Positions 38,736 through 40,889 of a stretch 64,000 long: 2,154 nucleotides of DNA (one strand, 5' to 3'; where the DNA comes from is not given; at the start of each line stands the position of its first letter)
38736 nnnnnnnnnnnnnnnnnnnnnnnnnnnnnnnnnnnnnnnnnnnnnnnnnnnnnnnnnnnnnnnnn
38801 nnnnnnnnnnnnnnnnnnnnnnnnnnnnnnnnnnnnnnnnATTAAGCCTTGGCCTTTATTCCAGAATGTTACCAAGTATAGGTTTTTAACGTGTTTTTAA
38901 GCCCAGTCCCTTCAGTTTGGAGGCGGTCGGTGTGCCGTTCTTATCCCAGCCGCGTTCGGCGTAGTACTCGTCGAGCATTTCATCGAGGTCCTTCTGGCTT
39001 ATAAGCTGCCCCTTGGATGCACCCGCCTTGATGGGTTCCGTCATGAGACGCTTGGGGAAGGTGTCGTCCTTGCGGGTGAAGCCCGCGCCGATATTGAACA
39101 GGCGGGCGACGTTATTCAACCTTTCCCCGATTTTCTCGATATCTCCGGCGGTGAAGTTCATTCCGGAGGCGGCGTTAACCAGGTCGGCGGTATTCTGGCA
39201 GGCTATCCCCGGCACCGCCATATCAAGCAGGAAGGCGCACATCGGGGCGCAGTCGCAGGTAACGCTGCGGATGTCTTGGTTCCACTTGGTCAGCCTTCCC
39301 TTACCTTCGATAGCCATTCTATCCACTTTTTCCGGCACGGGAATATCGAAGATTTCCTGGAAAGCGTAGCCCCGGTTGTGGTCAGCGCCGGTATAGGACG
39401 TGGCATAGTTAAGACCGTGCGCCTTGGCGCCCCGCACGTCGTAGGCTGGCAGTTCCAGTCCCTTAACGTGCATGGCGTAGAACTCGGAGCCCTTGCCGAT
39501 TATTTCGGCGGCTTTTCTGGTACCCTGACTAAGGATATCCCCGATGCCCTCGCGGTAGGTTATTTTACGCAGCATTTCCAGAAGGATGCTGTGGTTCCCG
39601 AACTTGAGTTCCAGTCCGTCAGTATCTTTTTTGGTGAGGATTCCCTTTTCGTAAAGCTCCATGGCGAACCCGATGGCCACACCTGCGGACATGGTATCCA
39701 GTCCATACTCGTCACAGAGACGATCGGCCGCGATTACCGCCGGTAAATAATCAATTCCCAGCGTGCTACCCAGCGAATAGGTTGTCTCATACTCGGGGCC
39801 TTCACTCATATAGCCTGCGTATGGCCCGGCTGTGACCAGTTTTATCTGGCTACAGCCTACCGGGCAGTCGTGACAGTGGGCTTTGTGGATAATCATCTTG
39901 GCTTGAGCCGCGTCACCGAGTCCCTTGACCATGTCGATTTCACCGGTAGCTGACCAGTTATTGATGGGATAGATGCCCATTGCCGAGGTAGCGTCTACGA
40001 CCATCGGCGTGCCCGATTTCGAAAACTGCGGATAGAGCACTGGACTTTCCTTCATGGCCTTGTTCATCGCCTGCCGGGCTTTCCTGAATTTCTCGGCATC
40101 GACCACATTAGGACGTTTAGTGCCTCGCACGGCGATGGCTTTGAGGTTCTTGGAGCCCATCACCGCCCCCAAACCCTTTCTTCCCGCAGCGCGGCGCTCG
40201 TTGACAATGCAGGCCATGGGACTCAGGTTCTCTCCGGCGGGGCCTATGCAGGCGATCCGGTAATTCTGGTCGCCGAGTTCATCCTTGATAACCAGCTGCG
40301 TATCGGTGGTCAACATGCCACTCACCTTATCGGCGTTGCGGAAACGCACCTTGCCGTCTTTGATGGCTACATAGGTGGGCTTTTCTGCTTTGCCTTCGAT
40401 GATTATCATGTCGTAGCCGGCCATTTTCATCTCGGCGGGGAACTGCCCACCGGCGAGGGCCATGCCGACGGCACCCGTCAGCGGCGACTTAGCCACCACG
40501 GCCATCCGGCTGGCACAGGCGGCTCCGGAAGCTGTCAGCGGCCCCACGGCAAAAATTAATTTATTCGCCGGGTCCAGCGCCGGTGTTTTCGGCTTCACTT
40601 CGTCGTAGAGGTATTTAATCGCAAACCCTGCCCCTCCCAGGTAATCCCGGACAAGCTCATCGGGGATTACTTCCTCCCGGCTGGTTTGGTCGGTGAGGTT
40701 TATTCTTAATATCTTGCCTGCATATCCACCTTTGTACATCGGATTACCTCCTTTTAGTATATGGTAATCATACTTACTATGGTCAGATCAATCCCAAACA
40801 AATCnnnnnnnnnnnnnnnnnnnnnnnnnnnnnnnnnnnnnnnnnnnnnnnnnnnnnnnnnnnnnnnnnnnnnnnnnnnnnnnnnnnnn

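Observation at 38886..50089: GRE-centred pathway with no microcompartment genes: proposed eliminase/decarboxylase -> aldehyde -> AOR -> CoA-transferase pair -> hydratase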

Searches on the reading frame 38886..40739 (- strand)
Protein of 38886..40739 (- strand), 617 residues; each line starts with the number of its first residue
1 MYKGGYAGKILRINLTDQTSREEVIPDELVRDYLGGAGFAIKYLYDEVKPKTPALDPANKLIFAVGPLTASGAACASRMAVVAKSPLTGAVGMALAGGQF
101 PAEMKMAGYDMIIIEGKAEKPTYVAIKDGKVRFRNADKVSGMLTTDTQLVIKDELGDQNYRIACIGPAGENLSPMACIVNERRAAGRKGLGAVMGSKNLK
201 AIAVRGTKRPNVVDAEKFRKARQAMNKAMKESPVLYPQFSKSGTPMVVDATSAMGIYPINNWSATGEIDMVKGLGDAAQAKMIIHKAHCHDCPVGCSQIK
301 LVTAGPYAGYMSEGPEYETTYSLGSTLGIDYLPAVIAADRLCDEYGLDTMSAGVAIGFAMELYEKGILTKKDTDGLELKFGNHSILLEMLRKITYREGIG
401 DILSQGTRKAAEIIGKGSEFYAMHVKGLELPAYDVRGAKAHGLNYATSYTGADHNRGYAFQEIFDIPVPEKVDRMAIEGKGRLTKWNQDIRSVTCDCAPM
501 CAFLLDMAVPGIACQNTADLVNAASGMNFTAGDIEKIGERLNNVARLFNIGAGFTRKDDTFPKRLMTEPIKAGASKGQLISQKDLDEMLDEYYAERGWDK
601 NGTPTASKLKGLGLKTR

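Call 3: search_protein_families(library=pfam, proteins=[window:38886-40739:-])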
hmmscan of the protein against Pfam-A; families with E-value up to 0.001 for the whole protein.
window:38886-40739:- (617 aa): 2 families
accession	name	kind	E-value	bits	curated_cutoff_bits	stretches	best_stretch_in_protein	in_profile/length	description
PF01314.23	AFOR_C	-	3.7e-130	435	27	1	221-614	2-385/385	Aldehyde ferredoxin oxidoreductase, domains 2 & 3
PF02730.20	AFOR_N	-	4e-77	258.9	29.8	1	8-207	1-199/199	Aldehyde ferredoxin oxidoreductase, N-terminal domain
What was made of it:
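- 38886..40739 (-): Tungsten/molybdopterin aldehyde:ferredoxin oxidoreductase, 617 aa. AFOR_N + AFOR_C (call 3).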

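Call 4: search_protein_families(library=ncbifam, proteins=[window:38886-40739:-])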
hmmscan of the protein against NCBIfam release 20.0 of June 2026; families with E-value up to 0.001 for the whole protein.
window:38886-40739:- (617 aa): 2 families
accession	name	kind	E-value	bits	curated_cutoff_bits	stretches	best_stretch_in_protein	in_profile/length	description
NF007354.0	PRK09849.1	equivalog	7.4e-75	252.9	868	1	3-227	5-228/703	aldehyde ferredoxin oxidoreductase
NF040818.1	GAPOR_Arch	equivalog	3.1e-11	42.3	1300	1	24-131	15-127/654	glyceraldehyde-3-phosphate:ferredoxin oxidoreductase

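Call 43: search_solved_structures(query=window:38886-40739:-, max_evalue=0.001)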
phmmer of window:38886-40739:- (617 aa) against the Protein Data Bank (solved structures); distinct sequences matched with E-value up to 0.001: 9.
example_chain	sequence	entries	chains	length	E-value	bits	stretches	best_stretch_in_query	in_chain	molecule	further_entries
1aor_A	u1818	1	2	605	4.2e-138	464.6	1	5-614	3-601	ALDEHYDE FERREDOXIN OXIDOREDUCTASE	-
9g7j_A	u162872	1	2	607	3.9e-131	441.7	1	5-614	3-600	Aldehyde ferredoxin oxidoreductase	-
9mqx_D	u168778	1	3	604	1.3e-121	410.2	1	5-614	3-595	Aldehyde:ferredoxin oxidoreductase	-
8c0z_A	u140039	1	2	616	4.1e-115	388.7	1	5-614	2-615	Aldehyde:ferredoxin oxidoreductase,tungsten-containing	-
1b25_A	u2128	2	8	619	5.2e-96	325.6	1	5-614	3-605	PROTEIN (FORMALDEHYDE FERREDOXIN OXIDOREDUCTASE) | FORMALDEHYDE FERREDOXIN OXIDOREDUCTASE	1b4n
9q1t_A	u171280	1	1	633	5.7e-88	299.1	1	4-613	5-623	Tungsten-dependent aldehyde oxidoreductase WOR83 from Haloferax volcanii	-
6x6u_A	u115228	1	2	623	4.3e-71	243.4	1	5-614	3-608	Formaldehyde:ferredoxin oxidoreductase wor5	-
6x1o_A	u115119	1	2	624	4.3e-71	243.4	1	5-614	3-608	Formaldehyde:ferredoxin oxidoreductase wor5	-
4z3w_A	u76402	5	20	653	6.3e-62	213.1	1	7-424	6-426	Benzoyl-CoA reductase, putative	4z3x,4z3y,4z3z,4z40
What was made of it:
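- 38886..40739 (-): 465 bits to P. furiosus AOR 1aor, against 213 bits to BamB (call 43).
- On Tungsten/molybdenum AOR family, AOR sensu stricto: Calls 3 and 43: 465 bits to 1aor, 326 to FOR and 213 to BamB.
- Closest known: Pyrococcus furiosus-type aldehyde:ferredoxin oxidoreductase. Same: A full-length match of 465 bits with both AFOR domains (calls 3, 43).
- Checked: AOR at 38886-40739(-): AFOR_N + AFOR_C, 465 bits to P. furiosus AOR 1aor (calls 3, 43).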
